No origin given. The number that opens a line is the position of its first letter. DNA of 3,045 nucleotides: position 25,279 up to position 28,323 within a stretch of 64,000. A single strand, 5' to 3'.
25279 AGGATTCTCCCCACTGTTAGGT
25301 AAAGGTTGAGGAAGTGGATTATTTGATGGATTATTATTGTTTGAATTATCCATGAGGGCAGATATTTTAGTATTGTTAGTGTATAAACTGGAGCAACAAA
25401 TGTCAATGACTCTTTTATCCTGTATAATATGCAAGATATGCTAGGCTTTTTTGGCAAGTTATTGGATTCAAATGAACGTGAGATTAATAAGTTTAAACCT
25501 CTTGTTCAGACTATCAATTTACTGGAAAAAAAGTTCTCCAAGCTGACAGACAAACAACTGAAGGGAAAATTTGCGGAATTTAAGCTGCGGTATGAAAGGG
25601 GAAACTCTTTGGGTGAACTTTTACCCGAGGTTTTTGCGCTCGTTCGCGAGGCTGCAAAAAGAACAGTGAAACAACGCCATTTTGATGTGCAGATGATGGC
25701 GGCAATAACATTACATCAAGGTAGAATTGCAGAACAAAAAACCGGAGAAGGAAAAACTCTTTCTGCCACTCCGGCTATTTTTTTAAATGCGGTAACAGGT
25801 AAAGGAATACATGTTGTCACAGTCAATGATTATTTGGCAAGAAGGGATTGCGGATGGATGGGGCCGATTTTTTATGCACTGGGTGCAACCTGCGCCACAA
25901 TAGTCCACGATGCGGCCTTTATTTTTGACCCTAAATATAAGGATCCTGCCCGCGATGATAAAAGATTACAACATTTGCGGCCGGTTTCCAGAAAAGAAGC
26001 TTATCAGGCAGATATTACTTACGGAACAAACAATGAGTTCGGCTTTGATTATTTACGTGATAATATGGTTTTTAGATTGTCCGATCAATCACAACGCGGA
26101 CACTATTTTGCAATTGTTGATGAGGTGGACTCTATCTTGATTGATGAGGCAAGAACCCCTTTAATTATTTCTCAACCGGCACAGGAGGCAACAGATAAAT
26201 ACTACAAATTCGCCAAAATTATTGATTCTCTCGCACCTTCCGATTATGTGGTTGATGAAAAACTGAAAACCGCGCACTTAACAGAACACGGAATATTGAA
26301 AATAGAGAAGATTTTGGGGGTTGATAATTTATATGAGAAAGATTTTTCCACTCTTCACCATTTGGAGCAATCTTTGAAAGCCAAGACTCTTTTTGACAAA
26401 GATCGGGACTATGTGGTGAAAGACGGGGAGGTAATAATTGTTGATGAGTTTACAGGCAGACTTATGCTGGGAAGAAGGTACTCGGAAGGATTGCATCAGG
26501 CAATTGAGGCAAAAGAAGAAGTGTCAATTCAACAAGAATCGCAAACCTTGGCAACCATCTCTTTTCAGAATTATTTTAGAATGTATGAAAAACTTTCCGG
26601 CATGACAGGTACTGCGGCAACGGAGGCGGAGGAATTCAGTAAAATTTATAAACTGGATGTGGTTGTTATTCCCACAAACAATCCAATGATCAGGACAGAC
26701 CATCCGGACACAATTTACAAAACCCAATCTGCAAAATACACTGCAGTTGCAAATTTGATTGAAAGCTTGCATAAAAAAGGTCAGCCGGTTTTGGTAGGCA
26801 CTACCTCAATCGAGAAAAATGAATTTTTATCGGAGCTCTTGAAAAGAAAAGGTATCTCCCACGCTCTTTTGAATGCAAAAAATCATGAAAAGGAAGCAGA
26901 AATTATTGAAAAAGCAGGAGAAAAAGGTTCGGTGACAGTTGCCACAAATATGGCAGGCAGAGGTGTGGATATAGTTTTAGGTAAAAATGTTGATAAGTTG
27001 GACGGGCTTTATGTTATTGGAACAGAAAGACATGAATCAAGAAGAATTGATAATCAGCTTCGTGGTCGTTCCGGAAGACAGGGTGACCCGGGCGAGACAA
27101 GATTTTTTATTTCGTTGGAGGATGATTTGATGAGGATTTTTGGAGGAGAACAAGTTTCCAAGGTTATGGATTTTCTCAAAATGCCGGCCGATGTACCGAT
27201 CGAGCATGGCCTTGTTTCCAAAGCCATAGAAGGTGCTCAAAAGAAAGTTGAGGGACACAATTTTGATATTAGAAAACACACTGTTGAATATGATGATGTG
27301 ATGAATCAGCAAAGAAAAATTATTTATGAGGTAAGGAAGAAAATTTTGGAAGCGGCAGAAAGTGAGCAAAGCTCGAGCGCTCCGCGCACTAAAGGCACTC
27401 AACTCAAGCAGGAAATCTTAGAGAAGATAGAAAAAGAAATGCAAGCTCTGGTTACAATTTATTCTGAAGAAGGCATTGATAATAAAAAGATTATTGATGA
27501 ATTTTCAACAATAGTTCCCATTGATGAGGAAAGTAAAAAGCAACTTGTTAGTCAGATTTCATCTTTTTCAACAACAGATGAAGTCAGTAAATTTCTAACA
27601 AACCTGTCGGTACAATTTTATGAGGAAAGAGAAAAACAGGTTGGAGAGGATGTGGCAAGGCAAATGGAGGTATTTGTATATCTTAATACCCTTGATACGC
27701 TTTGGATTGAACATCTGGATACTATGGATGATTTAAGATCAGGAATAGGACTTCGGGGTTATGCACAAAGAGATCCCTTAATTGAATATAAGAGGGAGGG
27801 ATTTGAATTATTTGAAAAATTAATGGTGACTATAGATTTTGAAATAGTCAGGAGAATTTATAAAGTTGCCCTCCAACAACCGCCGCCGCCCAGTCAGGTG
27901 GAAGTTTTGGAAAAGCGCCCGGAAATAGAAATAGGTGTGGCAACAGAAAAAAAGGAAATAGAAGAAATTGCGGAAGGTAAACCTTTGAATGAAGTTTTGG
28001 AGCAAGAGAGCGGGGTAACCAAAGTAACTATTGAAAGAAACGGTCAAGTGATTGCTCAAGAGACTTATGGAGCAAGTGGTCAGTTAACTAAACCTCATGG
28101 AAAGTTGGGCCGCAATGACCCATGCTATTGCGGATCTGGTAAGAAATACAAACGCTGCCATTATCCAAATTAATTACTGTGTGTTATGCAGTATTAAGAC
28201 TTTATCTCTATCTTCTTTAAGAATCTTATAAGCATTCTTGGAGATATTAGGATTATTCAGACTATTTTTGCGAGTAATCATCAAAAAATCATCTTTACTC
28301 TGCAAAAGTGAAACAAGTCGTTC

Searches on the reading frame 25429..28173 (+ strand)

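Call 65: search_protein_families(library=pfam, proteins=[window:25429-28173:+], max_evalue=0.00001)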
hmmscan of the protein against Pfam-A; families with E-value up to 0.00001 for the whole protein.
window:25429-28173:+ (914 aa): 6 families
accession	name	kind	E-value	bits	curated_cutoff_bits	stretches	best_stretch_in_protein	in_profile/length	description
PF07517.20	SecA_DEAD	-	1.7e-116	388.9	24.6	1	12-404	5-290/290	SecA DEAD-like domain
PF21090.3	P-loop_SecA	-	4.3e-78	262.1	27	2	419-523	1-105/205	SecA P-loop domain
PF07516.18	SecA_SW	-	1.7e-57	195.2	26.7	1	590-813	1-199/200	SecA Wing and Scaffold domain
PF01043.26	SecA_PP_bind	-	1.7e-39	135.3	23.5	1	254-360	2-110/110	SecA preprotein cross-linking domain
PF02810.21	SEC-C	-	1.3e-08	35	20.4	1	895-913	1-19/19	SEC-C motif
PF00271.37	Helicase_C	-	8.8e-07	29.6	23.5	1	436-552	2-110/110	Helicase conserved C-terminal domain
